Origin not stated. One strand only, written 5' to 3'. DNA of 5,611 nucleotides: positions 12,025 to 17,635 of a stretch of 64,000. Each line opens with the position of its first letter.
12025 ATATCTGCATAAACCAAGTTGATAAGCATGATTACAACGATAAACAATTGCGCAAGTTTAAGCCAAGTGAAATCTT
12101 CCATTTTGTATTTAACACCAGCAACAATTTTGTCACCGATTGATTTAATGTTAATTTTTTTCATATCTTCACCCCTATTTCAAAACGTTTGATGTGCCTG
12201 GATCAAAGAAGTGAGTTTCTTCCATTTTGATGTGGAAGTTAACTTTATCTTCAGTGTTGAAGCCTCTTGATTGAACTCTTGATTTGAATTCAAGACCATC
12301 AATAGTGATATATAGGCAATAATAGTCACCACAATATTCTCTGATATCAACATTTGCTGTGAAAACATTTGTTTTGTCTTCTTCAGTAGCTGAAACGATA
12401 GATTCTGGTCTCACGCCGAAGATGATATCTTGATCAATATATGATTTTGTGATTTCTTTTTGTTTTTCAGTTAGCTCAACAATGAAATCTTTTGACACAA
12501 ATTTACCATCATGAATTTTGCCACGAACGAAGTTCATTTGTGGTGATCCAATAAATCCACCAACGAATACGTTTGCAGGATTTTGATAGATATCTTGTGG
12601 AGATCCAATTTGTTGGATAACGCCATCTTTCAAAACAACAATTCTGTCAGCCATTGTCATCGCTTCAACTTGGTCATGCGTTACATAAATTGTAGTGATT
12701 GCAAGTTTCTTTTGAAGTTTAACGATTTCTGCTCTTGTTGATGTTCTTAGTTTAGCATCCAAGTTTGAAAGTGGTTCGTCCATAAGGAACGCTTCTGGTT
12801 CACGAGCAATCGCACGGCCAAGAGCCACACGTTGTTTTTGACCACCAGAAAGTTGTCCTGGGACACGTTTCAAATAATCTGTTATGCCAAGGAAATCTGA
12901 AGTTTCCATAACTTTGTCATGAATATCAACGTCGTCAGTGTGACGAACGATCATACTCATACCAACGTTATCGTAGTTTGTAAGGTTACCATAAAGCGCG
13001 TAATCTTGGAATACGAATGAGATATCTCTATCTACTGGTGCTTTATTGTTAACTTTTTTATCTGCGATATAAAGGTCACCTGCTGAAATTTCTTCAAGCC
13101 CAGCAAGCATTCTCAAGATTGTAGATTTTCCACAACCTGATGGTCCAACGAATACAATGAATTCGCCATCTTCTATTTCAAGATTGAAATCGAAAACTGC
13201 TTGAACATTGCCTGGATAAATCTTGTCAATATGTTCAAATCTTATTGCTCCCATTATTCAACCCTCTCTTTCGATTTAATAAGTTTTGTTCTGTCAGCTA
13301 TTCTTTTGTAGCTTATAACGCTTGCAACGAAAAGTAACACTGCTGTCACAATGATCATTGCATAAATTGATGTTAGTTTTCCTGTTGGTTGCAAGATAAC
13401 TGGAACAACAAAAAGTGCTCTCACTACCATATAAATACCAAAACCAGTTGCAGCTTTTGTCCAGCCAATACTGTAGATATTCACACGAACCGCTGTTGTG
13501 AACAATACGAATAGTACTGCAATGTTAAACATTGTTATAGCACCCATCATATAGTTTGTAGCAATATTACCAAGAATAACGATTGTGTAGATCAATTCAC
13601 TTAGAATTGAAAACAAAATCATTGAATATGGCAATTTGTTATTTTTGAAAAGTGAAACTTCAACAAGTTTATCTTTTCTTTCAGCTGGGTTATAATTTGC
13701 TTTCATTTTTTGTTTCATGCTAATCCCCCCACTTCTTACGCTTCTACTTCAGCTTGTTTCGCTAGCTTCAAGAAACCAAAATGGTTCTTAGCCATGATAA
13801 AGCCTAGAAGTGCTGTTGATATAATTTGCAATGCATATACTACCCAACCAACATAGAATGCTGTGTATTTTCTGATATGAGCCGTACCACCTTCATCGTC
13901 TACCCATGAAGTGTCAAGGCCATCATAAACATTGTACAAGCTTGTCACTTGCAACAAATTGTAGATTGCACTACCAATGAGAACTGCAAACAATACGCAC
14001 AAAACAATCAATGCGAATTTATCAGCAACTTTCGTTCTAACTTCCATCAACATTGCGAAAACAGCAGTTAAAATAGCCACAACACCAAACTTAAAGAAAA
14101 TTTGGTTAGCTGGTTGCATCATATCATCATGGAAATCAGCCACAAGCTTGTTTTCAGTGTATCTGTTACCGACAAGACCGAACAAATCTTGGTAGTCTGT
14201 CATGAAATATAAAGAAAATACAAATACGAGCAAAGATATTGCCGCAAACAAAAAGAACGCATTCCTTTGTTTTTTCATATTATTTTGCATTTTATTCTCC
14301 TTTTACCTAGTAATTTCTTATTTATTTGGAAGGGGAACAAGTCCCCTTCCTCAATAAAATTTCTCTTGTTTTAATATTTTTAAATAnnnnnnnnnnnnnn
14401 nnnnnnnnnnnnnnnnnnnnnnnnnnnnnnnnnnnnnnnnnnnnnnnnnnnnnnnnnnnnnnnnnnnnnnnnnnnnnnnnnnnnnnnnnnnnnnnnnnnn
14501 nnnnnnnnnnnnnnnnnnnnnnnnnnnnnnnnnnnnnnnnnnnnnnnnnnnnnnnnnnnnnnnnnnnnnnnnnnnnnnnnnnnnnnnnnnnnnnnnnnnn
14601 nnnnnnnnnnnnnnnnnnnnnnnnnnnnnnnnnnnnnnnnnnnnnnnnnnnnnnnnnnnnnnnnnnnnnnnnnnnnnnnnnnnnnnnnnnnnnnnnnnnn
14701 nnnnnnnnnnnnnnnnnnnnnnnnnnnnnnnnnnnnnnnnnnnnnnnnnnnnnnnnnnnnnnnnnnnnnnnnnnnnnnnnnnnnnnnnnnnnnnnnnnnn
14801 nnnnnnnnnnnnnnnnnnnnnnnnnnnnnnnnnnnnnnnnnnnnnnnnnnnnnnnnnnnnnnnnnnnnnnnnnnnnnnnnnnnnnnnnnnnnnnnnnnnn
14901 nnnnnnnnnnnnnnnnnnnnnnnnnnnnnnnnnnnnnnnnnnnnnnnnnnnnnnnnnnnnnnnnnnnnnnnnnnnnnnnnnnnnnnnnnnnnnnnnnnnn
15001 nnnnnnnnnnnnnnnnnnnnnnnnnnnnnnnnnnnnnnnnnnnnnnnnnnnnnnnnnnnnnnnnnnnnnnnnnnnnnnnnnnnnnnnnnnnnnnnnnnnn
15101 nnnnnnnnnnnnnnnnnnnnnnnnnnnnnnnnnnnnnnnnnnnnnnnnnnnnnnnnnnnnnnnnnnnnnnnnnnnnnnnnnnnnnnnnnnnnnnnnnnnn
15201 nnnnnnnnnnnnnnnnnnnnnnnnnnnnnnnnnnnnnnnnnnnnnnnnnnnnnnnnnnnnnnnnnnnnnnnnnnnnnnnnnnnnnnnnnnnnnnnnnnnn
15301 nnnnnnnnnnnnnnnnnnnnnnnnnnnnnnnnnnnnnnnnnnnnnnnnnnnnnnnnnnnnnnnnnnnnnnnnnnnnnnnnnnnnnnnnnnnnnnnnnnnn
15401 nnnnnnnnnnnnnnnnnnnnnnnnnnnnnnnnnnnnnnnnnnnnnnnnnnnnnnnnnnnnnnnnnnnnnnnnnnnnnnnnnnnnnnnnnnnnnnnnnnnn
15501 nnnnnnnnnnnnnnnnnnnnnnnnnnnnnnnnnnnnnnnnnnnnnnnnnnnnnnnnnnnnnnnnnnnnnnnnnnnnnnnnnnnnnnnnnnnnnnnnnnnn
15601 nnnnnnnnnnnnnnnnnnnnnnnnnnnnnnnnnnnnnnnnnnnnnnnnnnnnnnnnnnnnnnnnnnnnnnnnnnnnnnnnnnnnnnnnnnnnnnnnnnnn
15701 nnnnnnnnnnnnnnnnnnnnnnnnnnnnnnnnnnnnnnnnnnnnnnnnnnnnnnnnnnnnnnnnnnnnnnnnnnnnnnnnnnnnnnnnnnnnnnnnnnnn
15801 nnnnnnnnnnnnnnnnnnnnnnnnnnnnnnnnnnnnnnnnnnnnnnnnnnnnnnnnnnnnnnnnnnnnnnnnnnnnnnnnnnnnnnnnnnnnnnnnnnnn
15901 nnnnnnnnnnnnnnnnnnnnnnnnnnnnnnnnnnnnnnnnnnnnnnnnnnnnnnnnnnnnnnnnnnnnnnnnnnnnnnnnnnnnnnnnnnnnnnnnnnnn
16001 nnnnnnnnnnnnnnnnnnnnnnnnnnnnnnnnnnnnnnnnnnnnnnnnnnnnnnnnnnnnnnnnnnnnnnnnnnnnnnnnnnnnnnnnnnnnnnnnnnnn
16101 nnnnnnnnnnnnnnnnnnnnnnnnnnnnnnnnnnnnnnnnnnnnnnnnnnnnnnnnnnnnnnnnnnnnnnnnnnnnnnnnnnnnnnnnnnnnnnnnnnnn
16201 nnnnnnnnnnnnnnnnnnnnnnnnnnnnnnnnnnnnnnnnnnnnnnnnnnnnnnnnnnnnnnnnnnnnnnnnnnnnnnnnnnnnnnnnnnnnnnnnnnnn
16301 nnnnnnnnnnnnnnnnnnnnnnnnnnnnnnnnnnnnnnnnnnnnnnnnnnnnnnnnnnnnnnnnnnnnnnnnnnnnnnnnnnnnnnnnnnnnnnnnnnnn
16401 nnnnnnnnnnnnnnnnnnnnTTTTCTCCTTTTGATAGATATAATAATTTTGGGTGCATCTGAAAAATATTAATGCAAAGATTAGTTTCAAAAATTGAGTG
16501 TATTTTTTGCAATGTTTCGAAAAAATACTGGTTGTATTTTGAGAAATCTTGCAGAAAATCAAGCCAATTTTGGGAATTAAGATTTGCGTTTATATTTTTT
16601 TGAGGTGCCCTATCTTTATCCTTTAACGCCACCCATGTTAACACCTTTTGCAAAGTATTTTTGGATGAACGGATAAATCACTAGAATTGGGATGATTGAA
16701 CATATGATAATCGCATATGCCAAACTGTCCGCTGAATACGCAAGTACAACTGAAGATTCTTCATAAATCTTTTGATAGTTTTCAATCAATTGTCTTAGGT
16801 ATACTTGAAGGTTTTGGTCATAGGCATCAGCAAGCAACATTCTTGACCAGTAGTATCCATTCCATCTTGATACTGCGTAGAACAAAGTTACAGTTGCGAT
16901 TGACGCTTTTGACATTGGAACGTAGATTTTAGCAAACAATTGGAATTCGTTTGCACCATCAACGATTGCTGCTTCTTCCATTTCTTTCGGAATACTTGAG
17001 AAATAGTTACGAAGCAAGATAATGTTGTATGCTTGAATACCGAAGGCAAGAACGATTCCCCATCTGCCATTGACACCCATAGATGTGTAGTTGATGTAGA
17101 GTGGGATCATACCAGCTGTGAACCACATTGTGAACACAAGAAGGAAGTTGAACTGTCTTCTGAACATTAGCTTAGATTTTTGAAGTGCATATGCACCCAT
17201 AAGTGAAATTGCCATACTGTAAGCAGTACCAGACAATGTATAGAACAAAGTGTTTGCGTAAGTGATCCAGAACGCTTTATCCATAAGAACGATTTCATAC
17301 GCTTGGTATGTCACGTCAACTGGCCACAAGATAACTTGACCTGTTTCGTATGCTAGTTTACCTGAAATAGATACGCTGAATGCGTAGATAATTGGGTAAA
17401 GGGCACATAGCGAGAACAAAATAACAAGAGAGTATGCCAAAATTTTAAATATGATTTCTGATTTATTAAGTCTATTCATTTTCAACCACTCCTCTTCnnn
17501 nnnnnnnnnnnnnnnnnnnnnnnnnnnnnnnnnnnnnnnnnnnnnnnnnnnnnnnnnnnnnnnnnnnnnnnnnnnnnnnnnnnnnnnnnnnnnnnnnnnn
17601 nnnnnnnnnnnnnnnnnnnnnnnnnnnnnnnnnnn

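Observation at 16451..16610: Second repeat family: 160-180 nt MITE-like palindromic element, copy 1 inside the ABC-transporter operon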

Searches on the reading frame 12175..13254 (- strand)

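Call 11: search_protein_families(library=pfam, proteins=[window:12175-13254:-])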
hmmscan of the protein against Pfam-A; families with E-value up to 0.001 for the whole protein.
window:12175-13254:- (359 aa): 6 families
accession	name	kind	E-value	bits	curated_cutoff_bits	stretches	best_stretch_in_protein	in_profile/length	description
PF00005.33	ABC_tran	-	1.2e-28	100.8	25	1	22-162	3-136/137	ABC transporter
PF17912.7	OB_MalK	-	1.9e-12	48.3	27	1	236-286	1-53/53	MalK OB fold domain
PF13304.12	AAA_21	-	1.5e-06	29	27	0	32-64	1-45/304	AAA domain, putative AbiEii toxin, Type IV TA system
PF08402.16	TOBE_2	-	8.4e-06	26.3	21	1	280-350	2-76/76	TOBE domain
PF02463.25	SMC_N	-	1.2e-05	25.3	40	1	31-212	25-218/220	RecF/RecN/SMC N terminal domain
PF03193.22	RsgA_GTPase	-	0.0004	20.7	30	0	29-60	106-136/174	RsgA GTPase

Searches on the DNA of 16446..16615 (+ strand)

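Call 53: build_rna_model(alignment_id=A3)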
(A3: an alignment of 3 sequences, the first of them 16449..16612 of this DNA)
Model R1 built from alignment A3 (3 sequences, 187 columns); structure: RNAalifold consensus.
model positions 163; base pairs 65; branch points 0; effective number of sequences 0.74; information 0.59 bits per position. Calibrated on 0.2 Mb of random sequence (short: E-values are rough).
structure used (alignment columns):
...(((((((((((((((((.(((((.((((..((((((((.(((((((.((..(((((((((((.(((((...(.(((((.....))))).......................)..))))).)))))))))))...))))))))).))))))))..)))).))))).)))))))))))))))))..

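Call 56: search_with_rna_model(model_id=R1, sources=[window, L002, L003, L004, L005, L006, L007, L008, L009, L010, L011], max_evalue=10)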
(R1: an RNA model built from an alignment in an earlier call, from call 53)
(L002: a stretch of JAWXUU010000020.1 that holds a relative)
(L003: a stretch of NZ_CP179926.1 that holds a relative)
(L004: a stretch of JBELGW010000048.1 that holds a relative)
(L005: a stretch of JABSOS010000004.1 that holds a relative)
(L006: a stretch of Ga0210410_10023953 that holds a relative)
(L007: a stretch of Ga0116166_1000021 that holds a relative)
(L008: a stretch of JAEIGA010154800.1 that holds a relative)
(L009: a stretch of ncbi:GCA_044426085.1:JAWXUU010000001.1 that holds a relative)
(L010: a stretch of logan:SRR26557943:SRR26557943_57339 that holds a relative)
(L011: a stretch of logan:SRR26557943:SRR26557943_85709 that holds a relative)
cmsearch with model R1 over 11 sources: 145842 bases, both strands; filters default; matches with E-value up to 10: 16.
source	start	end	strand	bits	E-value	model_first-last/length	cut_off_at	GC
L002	4811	4973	+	179.8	2.7e-41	1-163/163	no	0.31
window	21644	21828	-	170.4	5.4e-39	1-163/163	no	0.35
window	16449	16612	+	158.9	3.4e-36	1-163/163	no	0.29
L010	5058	5221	-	158.9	3.4e-36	1-163/163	no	0.29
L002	4811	4973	-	89.1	3e-19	1-163/163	no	0.31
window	21644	21828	+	78.9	9e-17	1-163/163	no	0.35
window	16449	16612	-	63.2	6e-13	1-163/163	no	0.29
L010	5058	5221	+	63.2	6e-13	1-163/163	no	0.29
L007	3479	3526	-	13.4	0.73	1-163/163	no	0.25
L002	5743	5798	-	13.1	0.87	1-163/163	no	0.34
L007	5181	5301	-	11.5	2.1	27-136/163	no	0.38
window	40889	40952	-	11.2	2.6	1-163/163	no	0.34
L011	1940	1983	-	10.8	3.2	1-163/163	no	0.14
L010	1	26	+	10.5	3.8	138-163/163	5'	0.35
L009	21938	21978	+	9.5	6.6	1-163/163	no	0.27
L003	5391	5466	-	8.8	9.9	24-140/163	no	0.29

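Call 59: search_with_rna_model(model_id=R1, sources=[L012, L013, L014, L015], max_evalue=1)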
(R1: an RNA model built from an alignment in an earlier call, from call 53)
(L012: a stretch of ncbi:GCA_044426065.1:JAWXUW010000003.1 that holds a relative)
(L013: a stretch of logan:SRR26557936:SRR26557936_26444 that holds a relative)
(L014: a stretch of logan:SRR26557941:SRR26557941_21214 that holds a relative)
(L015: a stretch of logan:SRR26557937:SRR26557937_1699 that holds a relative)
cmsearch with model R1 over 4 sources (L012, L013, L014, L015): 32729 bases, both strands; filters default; matches with E-value up to 1: 4.
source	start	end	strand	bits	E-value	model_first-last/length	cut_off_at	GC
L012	9725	9887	-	132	2.5e-30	1-163/163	no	0.3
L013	2365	2527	-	132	2.5e-30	1-163/163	no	0.3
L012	9725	9887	+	65.1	4.6e-14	1-163/163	no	0.3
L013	2365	2527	+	65.1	4.6e-14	1-163/163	no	0.3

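Call 79: search_with_rna_model(model_id=R1, sources=[L016, L017, L018, L019], max_evalue=1)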
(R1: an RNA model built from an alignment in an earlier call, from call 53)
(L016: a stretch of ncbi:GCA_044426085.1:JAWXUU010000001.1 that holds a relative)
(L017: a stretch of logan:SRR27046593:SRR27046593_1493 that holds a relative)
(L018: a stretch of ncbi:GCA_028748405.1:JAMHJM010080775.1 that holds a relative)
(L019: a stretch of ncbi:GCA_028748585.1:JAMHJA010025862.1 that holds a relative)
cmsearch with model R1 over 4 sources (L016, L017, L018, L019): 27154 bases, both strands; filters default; matches with E-value up to 1: 4.
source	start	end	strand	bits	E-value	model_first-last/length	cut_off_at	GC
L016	9733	9895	-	133.3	1e-30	1-163/163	no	0.31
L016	9733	9895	+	63.8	7.8e-14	1-163/163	no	0.31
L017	1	48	-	13.1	0.16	1-47/163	3'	0.25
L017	1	48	+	10.1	0.88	116-163/163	5'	0.25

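Call 91: search_with_rna_model(model_id=R1, sources=[L020, L021, L022], max_evalue=1)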
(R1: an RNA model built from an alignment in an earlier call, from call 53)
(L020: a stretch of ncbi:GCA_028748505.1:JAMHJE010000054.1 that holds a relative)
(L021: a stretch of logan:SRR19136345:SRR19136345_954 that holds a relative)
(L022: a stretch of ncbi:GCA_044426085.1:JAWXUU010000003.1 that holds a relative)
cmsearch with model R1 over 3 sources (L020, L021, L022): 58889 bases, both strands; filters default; matches with E-value up to 1: 0.
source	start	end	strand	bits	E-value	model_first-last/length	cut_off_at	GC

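Call 112: search_dna_similar(query=window:16446-16615:+, collection=ecoli_genomes, mode=distant, max_evalue=0.01, max_rows=5)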
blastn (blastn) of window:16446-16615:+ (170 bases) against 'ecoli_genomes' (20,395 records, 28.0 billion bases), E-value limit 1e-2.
No match.

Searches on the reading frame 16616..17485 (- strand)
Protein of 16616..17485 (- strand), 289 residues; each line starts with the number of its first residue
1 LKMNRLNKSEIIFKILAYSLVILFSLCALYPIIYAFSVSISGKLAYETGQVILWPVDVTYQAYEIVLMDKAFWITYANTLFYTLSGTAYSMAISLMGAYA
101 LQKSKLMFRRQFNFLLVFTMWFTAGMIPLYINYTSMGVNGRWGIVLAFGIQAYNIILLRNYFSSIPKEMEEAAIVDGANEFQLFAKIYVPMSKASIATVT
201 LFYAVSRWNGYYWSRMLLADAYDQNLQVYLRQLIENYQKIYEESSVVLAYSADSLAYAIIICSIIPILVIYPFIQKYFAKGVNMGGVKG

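Call 11: search_protein_families(library=pfam, proteins=[window:16616-17485:-])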
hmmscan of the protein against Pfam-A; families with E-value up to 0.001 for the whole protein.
window:16616-17485:- (289 aa): 1 family
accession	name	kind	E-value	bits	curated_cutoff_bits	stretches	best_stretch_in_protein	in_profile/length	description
PF00528.27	BPD_transp_1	-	3.1e-14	53.6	26.4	1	115-282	36-182/184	Binding-protein-dependent transport system inner membrane component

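Call 13: find_encoding_contigs(protein=window:16616-17485:-, flank=10000, max_places=10)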
Protein window:16616-17485:- (289 aa): no gene with exactly this product is on record in the collection.
